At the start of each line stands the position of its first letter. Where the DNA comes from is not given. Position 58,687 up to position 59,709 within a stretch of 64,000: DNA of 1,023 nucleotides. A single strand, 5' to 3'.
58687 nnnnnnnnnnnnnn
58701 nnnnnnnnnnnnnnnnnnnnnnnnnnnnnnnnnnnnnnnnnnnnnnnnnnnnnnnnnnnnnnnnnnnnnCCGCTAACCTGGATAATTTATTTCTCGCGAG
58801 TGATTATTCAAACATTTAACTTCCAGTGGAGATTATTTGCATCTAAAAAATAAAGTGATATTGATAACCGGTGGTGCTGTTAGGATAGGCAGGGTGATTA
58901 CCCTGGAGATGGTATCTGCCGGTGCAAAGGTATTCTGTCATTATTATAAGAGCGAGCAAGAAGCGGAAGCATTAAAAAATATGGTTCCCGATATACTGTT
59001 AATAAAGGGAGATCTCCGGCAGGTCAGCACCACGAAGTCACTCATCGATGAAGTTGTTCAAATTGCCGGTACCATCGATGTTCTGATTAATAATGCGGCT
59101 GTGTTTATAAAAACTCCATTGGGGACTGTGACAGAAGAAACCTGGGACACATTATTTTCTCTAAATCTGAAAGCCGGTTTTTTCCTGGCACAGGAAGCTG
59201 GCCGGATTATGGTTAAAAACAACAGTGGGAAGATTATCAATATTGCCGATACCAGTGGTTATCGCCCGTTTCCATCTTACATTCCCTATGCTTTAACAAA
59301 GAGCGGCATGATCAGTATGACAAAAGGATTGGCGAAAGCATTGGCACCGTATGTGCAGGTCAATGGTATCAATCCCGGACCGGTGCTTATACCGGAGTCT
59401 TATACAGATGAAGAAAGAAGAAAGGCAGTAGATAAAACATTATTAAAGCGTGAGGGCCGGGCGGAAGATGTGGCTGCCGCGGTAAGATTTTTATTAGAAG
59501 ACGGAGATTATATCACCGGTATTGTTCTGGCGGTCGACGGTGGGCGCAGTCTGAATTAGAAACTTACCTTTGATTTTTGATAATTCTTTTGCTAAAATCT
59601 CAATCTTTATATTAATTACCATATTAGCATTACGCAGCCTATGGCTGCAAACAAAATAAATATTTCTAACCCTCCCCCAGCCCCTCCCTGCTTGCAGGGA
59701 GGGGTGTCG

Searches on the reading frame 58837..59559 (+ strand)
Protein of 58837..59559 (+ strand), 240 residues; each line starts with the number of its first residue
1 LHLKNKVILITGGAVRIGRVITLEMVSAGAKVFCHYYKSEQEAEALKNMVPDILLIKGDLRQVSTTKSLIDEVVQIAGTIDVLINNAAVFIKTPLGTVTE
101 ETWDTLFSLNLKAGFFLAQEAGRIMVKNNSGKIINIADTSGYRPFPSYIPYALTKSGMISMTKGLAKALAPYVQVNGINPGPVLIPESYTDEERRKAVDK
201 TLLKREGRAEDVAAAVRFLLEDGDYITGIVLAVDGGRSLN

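Call 44: search_protein_families(library=pfam, proteins=[window:58837-59559:+], max_evalue=0.001)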
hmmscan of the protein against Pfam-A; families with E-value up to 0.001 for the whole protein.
window:58837-59559:+ (240 aa): 4 families
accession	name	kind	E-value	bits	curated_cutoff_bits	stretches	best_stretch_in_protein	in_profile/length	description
PF13561.12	adh_short_C2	-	1.3e-42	146.5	27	1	17-236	8-234/236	Enoyl-(Acyl carrier protein) reductase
PF00106.31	adh_short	-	2.3e-40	138.6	26.6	1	6-184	1-183/195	short chain dehydrogenase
PF08659.16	KR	-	1.1e-07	32.4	22.6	1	8-113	3-115/180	KR domain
PF23441.1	SDR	-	5.2e-07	29.7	27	1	92-237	104-255/258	SDR-like rossmann domain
